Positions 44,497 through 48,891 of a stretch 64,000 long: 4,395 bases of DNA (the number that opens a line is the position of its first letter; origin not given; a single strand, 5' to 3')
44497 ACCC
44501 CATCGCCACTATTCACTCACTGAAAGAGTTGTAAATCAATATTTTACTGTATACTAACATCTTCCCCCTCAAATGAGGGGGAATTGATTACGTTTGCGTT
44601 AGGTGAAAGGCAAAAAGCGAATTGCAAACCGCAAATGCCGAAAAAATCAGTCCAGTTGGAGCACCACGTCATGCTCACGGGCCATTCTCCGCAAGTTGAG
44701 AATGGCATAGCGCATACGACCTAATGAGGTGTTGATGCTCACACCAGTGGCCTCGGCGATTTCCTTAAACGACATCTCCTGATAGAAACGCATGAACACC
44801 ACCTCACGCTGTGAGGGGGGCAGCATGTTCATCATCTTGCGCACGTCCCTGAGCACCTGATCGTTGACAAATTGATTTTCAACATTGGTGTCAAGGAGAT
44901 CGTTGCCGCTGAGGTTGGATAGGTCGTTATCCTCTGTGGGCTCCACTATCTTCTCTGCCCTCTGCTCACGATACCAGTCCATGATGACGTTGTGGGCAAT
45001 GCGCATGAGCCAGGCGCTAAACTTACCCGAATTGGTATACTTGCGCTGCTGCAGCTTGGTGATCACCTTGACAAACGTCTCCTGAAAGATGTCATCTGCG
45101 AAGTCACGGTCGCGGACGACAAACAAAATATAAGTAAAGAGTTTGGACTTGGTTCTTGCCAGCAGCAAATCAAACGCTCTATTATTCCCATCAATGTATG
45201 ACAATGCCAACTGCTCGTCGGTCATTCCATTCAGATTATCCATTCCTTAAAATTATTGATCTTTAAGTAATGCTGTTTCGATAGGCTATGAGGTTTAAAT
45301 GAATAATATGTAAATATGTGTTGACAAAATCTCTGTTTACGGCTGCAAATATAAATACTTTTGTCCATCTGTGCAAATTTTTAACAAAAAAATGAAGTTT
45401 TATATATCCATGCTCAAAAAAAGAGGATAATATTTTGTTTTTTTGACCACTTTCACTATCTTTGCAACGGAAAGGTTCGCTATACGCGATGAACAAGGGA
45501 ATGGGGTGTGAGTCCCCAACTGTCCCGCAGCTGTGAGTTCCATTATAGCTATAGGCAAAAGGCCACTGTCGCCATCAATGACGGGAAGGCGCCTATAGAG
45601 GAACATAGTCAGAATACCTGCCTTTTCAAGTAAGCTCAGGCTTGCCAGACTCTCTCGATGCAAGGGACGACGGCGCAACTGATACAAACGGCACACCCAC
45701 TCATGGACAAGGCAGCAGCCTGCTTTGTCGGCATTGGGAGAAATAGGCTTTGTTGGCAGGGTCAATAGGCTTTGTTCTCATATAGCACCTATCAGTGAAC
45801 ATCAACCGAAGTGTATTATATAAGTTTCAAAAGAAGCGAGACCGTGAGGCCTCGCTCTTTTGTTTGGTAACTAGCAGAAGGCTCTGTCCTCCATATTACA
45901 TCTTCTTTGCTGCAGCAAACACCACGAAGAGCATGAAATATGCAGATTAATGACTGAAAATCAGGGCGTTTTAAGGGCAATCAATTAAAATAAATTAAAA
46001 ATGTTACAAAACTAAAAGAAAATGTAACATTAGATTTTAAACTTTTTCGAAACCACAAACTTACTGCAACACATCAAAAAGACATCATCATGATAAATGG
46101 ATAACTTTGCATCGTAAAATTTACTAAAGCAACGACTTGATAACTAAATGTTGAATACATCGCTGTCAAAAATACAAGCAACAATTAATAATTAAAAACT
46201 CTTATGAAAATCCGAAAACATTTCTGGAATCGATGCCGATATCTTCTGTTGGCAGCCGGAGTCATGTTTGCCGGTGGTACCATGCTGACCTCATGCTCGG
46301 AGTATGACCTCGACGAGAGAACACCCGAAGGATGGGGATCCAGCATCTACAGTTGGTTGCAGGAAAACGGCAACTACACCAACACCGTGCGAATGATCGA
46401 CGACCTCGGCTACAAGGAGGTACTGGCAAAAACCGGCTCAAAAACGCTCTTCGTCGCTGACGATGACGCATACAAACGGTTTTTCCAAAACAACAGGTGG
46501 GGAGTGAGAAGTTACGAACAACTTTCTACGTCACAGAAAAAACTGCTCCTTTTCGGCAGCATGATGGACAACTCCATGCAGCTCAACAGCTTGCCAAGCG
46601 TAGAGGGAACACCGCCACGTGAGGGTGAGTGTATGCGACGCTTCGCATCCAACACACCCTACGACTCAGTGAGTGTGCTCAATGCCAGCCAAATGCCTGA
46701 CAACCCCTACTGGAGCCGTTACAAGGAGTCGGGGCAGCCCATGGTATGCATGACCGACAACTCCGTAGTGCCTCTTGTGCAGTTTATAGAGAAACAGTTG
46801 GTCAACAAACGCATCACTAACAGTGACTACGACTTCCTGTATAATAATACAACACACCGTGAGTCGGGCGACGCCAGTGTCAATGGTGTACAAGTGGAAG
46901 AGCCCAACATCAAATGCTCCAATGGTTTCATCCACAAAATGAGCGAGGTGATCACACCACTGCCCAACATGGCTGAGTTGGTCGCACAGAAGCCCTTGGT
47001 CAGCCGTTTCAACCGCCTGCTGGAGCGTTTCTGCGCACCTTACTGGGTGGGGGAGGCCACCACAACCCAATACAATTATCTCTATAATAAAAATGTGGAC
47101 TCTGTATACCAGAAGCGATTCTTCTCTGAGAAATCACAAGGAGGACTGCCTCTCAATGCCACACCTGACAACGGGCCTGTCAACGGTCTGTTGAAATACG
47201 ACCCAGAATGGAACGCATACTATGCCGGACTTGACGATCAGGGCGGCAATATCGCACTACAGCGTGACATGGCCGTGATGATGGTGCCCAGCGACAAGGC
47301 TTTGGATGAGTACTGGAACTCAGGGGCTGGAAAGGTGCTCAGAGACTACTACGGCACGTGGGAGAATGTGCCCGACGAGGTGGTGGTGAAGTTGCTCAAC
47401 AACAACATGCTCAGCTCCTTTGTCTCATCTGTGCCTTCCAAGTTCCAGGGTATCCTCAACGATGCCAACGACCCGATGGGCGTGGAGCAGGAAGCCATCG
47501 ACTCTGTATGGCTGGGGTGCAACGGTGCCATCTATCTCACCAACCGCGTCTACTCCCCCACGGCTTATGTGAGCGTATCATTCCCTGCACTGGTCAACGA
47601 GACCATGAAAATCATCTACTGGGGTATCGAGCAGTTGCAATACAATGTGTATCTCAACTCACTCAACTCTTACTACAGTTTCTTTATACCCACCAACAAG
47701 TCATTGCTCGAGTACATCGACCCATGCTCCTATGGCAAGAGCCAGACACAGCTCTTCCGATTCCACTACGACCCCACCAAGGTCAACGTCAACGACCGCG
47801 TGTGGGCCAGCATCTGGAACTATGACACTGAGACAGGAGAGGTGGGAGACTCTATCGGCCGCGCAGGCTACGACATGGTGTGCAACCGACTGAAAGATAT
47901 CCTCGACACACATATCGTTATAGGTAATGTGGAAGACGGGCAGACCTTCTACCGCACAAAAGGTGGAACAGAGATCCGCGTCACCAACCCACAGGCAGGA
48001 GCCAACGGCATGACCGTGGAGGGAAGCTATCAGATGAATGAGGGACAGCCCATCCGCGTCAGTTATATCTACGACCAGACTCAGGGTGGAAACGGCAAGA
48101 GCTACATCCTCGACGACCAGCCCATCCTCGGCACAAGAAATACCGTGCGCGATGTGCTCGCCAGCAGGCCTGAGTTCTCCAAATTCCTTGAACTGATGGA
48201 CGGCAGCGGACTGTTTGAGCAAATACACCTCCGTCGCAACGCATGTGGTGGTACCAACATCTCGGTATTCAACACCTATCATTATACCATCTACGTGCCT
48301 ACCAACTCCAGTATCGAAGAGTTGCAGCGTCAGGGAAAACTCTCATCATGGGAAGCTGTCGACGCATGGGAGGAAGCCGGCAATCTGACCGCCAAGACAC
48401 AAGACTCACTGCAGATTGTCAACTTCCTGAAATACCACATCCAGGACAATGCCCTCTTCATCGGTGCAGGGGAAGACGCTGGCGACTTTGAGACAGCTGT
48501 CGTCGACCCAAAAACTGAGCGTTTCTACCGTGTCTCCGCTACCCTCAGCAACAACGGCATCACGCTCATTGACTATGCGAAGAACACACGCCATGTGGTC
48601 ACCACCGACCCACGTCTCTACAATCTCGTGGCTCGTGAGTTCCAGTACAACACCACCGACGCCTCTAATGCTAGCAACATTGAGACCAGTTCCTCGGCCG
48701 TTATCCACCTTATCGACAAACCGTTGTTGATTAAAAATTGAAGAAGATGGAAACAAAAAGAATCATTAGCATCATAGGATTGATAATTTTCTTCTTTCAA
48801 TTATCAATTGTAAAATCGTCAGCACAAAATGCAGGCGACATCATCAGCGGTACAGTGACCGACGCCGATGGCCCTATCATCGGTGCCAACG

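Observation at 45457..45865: Stand-alone cobalamin riboswitch with its own promoter and terminator but no downstream ORF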

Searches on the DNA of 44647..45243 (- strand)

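Call 20: search_rna_families(sources=[L083, L084, L085, L086, L087, L088, L089, L090, L091, L092, L093, L094], threshold=gathering)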
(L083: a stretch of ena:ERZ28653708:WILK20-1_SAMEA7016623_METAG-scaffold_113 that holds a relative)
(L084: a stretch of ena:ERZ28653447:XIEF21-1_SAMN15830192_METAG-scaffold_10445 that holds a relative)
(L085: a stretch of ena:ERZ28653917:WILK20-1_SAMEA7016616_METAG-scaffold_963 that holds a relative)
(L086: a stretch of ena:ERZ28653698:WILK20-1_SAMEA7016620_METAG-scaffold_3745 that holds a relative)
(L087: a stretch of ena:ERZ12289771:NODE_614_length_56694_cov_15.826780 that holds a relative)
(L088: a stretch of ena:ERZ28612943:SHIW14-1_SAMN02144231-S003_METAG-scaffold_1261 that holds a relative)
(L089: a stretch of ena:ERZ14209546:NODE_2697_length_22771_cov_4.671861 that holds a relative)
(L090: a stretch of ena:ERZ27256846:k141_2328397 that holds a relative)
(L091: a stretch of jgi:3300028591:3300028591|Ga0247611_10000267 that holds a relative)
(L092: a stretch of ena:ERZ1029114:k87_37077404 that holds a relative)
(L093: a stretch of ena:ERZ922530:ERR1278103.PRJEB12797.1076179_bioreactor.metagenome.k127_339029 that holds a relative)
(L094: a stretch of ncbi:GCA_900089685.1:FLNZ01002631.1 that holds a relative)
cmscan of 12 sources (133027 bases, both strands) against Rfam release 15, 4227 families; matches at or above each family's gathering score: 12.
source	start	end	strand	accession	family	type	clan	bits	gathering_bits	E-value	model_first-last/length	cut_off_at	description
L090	4839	5022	-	RF00174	Cobalamin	Cis-reg; riboswitch;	CL00101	103.7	31.5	1.5e-24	1-189/189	no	Cobalamin riboswitch aptamer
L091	4839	5022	-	RF00174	Cobalamin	Cis-reg; riboswitch;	CL00101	103.7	31.5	1.5e-24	1-189/189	no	Cobalamin riboswitch aptamer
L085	5603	5786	-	RF00174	Cobalamin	Cis-reg; riboswitch;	CL00101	98.4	31.5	4.8e-23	1-189/189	no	Cobalamin riboswitch aptamer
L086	4118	4301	-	RF00174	Cobalamin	Cis-reg; riboswitch;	CL00101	98.4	31.5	4.8e-23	1-189/189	no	Cobalamin riboswitch aptamer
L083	5604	5787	-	RF00174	Cobalamin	Cis-reg; riboswitch;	CL00101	97.1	31.5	1.2e-22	1-189/189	no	Cobalamin riboswitch aptamer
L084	5604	5787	-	RF00174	Cobalamin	Cis-reg; riboswitch;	CL00101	97.1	31.5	1.2e-22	1-189/189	no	Cobalamin riboswitch aptamer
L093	5592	5779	-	RF00174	Cobalamin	Cis-reg; riboswitch;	CL00101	96.2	31.5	2e-22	1-189/189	no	Cobalamin riboswitch aptamer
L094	4848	5035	-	RF00174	Cobalamin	Cis-reg; riboswitch;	CL00101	96.2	31.5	2e-22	1-189/189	no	Cobalamin riboswitch aptamer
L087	5610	5790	-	RF00174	Cobalamin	Cis-reg; riboswitch;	CL00101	90.2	31.5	1.1e-20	1-189/189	no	Cobalamin riboswitch aptamer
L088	5610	5790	-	RF00174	Cobalamin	Cis-reg; riboswitch;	CL00101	90.2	31.5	1.1e-20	1-189/189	no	Cobalamin riboswitch aptamer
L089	944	1124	-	RF00174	Cobalamin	Cis-reg; riboswitch;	CL00101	90.2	31.5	1.1e-20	1-189/189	no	Cobalamin riboswitch aptamer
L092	1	141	-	RF00174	Cobalamin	Cis-reg; riboswitch;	CL00101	66.7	31.5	5.8e-14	1-142/189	3'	Cobalamin riboswitch aptamer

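Call 27: search_rna_families(sources=[L095, L099, L100, L101, L102, L103, L104, L105, L106, L107, L108], threshold=gathering)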
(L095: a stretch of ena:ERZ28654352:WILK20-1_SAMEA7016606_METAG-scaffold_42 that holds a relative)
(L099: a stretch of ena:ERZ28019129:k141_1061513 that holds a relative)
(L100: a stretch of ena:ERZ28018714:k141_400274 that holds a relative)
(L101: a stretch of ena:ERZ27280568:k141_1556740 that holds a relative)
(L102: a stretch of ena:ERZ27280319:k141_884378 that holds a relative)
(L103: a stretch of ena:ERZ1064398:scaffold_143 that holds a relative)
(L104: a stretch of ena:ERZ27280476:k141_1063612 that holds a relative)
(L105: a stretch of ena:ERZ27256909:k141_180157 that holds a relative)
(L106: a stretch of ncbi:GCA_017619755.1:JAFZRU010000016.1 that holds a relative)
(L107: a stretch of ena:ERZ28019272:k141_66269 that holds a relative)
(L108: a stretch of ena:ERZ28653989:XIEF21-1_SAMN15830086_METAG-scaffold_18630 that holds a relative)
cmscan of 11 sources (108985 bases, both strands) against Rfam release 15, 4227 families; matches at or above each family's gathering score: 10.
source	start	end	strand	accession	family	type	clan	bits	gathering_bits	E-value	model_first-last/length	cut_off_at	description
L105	3272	3455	-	RF00174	Cobalamin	Cis-reg; riboswitch;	CL00101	98.2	31.5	4.7e-23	1-189/189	no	Cobalamin riboswitch aptamer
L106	3272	3455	-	RF00174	Cobalamin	Cis-reg; riboswitch;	CL00101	98.2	31.5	4.7e-23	1-189/189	no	Cobalamin riboswitch aptamer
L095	4555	4735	-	RF00174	Cobalamin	Cis-reg; riboswitch;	CL00101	94.3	31.5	5.9e-22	1-189/189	no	Cobalamin riboswitch aptamer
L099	4555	4735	-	RF00174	Cobalamin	Cis-reg; riboswitch;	CL00101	93.5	31.5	1.1e-21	1-189/189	no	Cobalamin riboswitch aptamer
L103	4629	4816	-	RF00174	Cobalamin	Cis-reg; riboswitch;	CL00101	89.5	31.5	1.5e-20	1-189/189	no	Cobalamin riboswitch aptamer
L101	4630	4816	-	RF00174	Cobalamin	Cis-reg; riboswitch;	CL00101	89.4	31.5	1.5e-20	1-189/189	no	Cobalamin riboswitch aptamer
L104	4630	4816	-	RF00174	Cobalamin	Cis-reg; riboswitch;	CL00101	89.4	31.5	1.5e-20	1-189/189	no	Cobalamin riboswitch aptamer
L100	4629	4816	-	RF00174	Cobalamin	Cis-reg; riboswitch;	CL00101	88.9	31.5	2.1e-20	1-189/189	no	Cobalamin riboswitch aptamer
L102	4629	4816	-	RF00174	Cobalamin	Cis-reg; riboswitch;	CL00101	88.9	31.5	2.1e-20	1-189/189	no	Cobalamin riboswitch aptamer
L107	1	98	-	RF00174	Cobalamin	Cis-reg; riboswitch;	CL00101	40.6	31.5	1.4e-06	1-102/189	3'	Cobalamin riboswitch aptamer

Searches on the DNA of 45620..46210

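Call 43: search_rna_families(source=window, start=45620, end=46210, threshold=evalue, max_evalue=10)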
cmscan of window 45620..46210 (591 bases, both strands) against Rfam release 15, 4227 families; matches with E-value up to 10: 6.
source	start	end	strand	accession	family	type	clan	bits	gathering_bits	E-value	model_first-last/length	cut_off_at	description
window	45739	45870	-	RF01808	MicX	Gene; sRNA;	-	21.4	75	0.018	1-194/194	no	MicX Vibrio cholerae sRNA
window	45827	45919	-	RF02869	ncS025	Gene; sRNA;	-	21.1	46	0.22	1-85/85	no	Burkholderia sRNA 25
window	45811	45867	+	RF02056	STnc390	Gene; sRNA;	-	16.9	50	0.78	1-60/60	no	Salmonella sRNA STnc390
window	46083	46100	+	RF01109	SBRMV1_UPD-PKd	Cis-reg;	-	15.3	33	7.3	1-21/21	no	Pseudoknot of upstream pseudoknot domain (UPD) of the 3'UTR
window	46027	46096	-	RF01526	ceN106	Gene; snRNA; snoRNA; CD-box;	-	13.8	60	8.1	1-77/77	no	C. elegans snoRNA ceN106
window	45831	45937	-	RF02503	Atu_C9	Gene; sRNA;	-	9.4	40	4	82-192/192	no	Rhizobiales sRNA Atu_C9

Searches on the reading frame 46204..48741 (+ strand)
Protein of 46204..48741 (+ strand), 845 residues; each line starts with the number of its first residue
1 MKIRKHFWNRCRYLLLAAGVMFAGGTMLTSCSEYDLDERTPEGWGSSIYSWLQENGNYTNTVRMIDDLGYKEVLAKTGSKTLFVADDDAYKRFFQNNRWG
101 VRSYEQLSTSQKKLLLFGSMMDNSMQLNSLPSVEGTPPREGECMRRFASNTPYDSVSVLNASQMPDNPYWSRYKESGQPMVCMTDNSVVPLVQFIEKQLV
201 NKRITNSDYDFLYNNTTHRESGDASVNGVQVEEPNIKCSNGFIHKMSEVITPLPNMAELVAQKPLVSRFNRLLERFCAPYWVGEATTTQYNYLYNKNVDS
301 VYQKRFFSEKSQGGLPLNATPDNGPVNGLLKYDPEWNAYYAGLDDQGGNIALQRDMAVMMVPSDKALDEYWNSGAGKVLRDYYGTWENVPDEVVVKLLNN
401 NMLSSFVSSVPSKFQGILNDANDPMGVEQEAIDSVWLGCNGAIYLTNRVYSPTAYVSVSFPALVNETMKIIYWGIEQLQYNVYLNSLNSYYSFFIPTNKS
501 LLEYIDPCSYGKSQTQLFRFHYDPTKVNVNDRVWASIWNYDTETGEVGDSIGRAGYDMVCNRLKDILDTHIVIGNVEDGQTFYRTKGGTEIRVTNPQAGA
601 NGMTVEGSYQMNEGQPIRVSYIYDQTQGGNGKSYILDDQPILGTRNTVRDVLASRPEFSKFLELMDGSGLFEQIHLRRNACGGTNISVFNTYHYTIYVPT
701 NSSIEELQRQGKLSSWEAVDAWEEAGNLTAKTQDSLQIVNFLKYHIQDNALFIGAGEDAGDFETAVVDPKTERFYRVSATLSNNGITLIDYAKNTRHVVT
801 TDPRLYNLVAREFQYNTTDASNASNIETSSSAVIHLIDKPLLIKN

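Call 7: search_protein_families(library=pfam, proteins=[window:46204-48741:+])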
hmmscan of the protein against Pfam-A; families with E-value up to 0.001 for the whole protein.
window:46204-48741:+ (845 aa): 1 family
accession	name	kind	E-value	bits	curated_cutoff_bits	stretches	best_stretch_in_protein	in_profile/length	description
PF02469.27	Fasciclin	-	2.2e-14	54.1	22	0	657-802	2-110/123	Fasciclin domain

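Call 8: search_protein_families(library=ncbifam, proteins=[window:46204-48741:+])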
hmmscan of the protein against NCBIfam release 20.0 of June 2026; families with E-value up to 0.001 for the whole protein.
window:46204-48741:+ (845 aa): 0 families

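Call 9: find_encoding_contigs(protein=window:46204-48741:+, flank=3000, max_places=10)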
Protein window:46204-48741:+ (845 aa): 4 contigs read that carry it; 2 places shown.
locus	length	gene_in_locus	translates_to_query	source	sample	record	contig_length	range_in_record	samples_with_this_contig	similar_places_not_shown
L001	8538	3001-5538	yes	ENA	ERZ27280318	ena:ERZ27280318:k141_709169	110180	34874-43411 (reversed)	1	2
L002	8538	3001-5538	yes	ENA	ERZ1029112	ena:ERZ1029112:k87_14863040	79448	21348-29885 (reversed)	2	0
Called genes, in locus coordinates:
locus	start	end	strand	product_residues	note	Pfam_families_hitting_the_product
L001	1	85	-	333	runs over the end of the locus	PF02885:Glycos_trans_3N, PF00591:Glycos_transf_3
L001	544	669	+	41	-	-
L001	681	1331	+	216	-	PF00834:Ribul_P_3_epim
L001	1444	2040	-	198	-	PF04542:Sigma70_r2, PF04545:Sigma70_r4, PF08281:Sigma70_r4_2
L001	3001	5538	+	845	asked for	PF02469:Fasciclin (faint)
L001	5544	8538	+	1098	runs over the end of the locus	PF13620:CarboxypepD_reg, PF13715:CarbopepD_reg_2, PF07715:Plug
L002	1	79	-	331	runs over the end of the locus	PF02885:Glycos_trans_3N, PF00591:Glycos_transf_3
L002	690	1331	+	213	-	PF00834:Ribul_P_3_epim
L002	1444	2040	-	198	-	PF04542:Sigma70_r2, PF04545:Sigma70_r4, PF08281:Sigma70_r4_2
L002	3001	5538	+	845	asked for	PF02469:Fasciclin (faint)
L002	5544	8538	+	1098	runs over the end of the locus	PF13620:CarboxypepD_reg, PF13715:CarbopepD_reg_2, PF07715:Plug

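Call 10: find_related_loci(query=window:46204-48741:+, collection=genome_contigs, flank=4000)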
Query window:46204-48741:+ (845 aa) in genome_contigs; peptide patterns used: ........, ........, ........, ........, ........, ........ (x = any residue, [..] = any of these).
99 stretches matched a pattern; 89 encode a relative of the query (tblastn E <= 1e-3); the best 80 are kept; 80 distinct loci.
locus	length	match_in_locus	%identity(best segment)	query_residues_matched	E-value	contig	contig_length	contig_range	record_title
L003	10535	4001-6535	87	1-845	0e+0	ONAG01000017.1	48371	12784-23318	uncultured Prevotellaceae bacterium isolate RUG112 genome assembly, contig: scaffold_210, whole genome shotgun sequence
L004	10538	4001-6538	86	1-845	0e+0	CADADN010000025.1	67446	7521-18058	MAG: uncultured Prevotellaceae bacterium isolate RUG13201 genome assembly, contig: RUG13201_asm_25, whole genome shotgun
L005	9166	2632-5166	86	1-845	0e+0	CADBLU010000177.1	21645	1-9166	MAG: uncultured Prevotellaceae bacterium isolate RUG14088 genome assembly, contig: RUG14088_asm_177, whole genome shotgu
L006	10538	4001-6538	85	1-845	0e+0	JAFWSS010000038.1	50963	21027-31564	MAG: Prevotella sp. isolate RGIG6036 Sheep_Omasum-4__c165037, whole genome shotgun sequence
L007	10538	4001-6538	85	1-845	0e+0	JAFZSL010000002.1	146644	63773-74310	MAG: Prevotella sp. isolate RGIG8056 Water_buffalos_Rumen-1__c61352, whole genome shotgun sequence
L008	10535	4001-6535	84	1-845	0e+0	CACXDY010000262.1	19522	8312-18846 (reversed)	MAG: uncultured Prevotellaceae bacterium isolate RUG11177 genome assembly, contig: RUG11177_asm_262, whole genome shotgu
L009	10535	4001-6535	82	1-845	0e+0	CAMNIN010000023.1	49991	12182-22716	MAG: uncultured Prevotellaceae bacterium isolate SRR1206671_bin.22_metaWRAP_v1.3_MAG genome assembly, contig: NODE.808_l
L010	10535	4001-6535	82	1-845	0e+0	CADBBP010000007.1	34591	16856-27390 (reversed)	MAG: uncultured Prevotellaceae bacterium isolate RUG13814 genome assembly, contig: RUG13814_asm_7, whole genome shotgun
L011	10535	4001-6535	82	1-845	0e+0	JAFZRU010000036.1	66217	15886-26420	MAG: Prevotella sp. isolate RGIG8039 Water_buffalos_Rumen-1__c672388, whole genome shotgun sequence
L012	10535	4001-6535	81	1-845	0e+0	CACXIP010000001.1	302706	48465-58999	MAG: uncultured Prevotellaceae bacterium isolate RUG11288 genome assembly, contig: RUG11288_asm_1, whole genome shotgun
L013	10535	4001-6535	80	1-844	0e+0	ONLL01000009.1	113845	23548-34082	uncultured Prevotellaceae bacterium isolate RUG424 genome assembly, contig: scaffold_45, whole genome shotgun sequence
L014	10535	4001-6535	81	1-845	0e+0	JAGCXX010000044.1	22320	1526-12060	MAG: Prevotella sp. isolate RGIG10223 Yak_Rumen-5__c286474, whole genome shotgun sequence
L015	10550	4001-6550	78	1-845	0e+0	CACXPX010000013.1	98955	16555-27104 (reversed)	MAG: uncultured Prevotellaceae bacterium isolate RUG11493 genome assembly, contig: RUG11493_asm_13, whole genome shotgun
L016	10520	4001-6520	83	2-845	0e+0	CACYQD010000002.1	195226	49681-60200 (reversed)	MAG: uncultured Prevotellaceae bacterium isolate RUG12178 genome assembly, contig: RUG12178_asm_2, whole genome shotgun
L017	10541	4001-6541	78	1-844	0e+0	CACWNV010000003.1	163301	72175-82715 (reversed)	MAG: uncultured Prevotellaceae bacterium isolate RUG10753 genome assembly, contig: RUG10753_asm_3, whole genome shotgun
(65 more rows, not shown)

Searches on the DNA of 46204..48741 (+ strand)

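Call 12: search_rna_families(sources=[L003, L004, L005, L006, L007, L008, L009, L010, L011, L012, L013, L014, L015, L016], threshold=gathering)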
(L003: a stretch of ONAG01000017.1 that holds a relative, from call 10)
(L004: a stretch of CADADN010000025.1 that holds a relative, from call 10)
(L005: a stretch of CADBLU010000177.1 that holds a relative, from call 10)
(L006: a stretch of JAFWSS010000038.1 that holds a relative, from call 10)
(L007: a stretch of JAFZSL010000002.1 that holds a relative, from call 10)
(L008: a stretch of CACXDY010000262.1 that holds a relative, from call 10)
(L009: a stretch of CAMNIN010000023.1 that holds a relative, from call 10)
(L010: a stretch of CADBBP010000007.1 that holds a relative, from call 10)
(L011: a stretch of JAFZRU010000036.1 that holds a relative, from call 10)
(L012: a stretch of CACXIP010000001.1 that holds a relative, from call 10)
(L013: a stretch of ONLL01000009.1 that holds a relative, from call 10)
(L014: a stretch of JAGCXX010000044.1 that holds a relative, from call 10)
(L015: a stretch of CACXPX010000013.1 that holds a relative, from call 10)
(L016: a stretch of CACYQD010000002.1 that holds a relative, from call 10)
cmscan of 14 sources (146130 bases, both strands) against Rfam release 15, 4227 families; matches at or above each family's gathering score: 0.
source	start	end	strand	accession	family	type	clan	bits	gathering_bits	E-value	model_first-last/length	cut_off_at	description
